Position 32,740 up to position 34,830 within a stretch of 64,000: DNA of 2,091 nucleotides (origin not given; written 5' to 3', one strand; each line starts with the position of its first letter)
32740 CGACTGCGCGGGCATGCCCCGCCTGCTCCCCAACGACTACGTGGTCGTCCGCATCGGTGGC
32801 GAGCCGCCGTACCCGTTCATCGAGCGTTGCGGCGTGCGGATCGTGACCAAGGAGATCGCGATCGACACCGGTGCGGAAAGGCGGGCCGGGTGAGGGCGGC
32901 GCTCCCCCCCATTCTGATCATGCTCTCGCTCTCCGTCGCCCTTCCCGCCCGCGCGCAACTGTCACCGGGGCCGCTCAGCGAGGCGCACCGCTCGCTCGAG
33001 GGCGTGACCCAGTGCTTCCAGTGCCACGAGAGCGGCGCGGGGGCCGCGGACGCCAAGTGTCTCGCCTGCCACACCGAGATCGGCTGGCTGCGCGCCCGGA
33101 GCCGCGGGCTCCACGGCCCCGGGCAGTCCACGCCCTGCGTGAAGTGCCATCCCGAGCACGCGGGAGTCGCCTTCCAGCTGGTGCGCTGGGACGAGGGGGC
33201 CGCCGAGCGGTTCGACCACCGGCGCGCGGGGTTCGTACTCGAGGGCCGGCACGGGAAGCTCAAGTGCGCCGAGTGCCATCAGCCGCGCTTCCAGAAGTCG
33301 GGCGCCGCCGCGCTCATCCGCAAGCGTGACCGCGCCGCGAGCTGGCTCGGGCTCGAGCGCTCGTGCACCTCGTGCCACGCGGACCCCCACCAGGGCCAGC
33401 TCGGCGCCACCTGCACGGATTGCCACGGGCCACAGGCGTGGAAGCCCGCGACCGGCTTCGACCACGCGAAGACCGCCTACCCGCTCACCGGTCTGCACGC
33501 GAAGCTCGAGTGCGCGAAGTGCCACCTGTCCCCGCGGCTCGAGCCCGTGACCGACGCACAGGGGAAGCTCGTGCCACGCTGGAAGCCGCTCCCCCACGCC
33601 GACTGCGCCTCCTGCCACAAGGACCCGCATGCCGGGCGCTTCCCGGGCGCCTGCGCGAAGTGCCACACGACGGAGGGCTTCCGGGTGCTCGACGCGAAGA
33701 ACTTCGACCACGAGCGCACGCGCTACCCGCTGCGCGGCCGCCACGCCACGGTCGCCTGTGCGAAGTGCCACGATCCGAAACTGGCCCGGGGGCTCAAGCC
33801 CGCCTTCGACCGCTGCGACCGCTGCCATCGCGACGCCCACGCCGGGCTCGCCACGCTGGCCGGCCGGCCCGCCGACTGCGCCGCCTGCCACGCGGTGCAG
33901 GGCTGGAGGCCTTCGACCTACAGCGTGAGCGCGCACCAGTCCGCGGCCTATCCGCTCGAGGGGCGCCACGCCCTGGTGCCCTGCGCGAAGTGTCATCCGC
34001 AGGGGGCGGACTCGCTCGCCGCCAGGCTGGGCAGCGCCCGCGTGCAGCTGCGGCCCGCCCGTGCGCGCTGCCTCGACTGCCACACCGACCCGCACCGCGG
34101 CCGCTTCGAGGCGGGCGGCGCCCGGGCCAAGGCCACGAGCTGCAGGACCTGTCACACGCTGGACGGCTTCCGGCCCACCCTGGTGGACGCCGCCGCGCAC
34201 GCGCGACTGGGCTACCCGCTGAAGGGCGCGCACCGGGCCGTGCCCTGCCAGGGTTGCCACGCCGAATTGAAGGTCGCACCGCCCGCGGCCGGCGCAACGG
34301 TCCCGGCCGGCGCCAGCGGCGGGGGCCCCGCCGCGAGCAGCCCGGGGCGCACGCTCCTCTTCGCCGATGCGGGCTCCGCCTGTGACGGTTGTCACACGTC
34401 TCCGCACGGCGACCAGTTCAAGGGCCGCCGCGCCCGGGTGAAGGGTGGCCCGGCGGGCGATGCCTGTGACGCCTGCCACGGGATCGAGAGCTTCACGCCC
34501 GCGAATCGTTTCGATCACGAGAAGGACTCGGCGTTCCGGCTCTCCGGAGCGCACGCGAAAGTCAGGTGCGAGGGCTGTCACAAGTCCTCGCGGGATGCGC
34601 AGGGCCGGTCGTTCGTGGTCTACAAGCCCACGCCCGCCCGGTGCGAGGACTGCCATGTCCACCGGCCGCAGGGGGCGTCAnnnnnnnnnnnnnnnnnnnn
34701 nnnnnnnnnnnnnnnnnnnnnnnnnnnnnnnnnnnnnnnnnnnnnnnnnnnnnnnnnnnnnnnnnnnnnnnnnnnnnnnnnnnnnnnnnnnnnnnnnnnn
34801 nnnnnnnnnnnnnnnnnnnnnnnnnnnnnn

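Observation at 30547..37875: Candidate trans-envelope multiheme electron conduit: His-rich membrane protein + FeS-flavoprotein + 20-heme + 17-heme cytochromes + outer-membrane beta-barrel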

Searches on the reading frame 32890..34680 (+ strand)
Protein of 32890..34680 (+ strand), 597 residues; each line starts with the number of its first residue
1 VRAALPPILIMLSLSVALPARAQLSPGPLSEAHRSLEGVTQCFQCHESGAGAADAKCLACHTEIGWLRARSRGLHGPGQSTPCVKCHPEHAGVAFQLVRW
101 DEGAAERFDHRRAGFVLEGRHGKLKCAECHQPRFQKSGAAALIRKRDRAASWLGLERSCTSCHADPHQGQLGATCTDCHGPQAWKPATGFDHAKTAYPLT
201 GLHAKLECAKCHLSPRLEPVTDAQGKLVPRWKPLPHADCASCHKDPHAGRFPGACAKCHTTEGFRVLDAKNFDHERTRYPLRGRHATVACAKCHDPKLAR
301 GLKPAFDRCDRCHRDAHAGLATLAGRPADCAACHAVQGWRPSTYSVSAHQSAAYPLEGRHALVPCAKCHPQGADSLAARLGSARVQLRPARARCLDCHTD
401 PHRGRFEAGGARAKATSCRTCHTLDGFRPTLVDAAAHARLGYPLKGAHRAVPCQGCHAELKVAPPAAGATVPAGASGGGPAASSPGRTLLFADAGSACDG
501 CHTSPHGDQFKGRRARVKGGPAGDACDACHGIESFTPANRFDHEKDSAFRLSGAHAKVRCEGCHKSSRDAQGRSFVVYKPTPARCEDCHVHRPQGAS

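Call 4: search_protein_families(library=pfam, max_evalue=0.01, proteins=[window:32890-34680:+])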
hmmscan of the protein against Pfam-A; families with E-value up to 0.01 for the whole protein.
window:32890-34680:+ (597 aa): 3 families
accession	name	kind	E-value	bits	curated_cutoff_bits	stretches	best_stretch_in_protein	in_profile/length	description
PF14522.11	Cytochrome_C7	-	4.6e-24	84.5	24.8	5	122-179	12-66/67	Cytochrome c7 and related cytochrome c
PF14537.11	Cytochrom_c3_2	-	2.9e-18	66.5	25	3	118-179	21-78/79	Cytochrome c3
PF02085.21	Cytochrom_CIII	-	4.2e-15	56.3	22.9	2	33-91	28-86/101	Class III cytochrome C family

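Call 5: search_protein_families(library=ncbifam, max_evalue=0.01, proteins=[window:32890-34680:+])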
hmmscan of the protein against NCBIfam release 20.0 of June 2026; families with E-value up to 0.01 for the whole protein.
window:32890-34680:+ (597 aa): 3 families
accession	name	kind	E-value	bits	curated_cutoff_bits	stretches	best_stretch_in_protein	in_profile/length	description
NF041198.1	UshA_like_PCGU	equivalog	1.4e-05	23.9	275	1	328-406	443-516/519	UshA-like (seleno)protein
NF040968.1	FeS_ExtO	equivalog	0.00038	19.4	200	0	198-320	31-144/416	selenite/tellurite reduction operon b-type cytochrome iron-sulfur cluster-binding subunit ExtO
NF040967.1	cytc_ExtN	equivalog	0.0007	18.5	200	0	198-320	31-144/415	selenite/tellurite reduction operon c-type cytochrome ExtN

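Call 31: search_solved_structures(query=window:32890-34680:+, max_evalue=0.01)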
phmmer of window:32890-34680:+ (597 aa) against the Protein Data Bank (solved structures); distinct sequences matched with E-value up to 0.01: 3.
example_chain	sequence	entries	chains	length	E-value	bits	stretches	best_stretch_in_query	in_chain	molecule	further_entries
1fs7_A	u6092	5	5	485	0.0013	20.5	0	168-214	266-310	CYTOCHROME C NITRITE REDUCTASE | Cytochrome c-552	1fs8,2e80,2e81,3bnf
1fs9_A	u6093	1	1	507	0.0015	20.3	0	168-214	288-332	CYTOCHROME C NITRITE REDUCTASE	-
3bng_A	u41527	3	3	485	0.0015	20.3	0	168-214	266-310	Cytochrome c-552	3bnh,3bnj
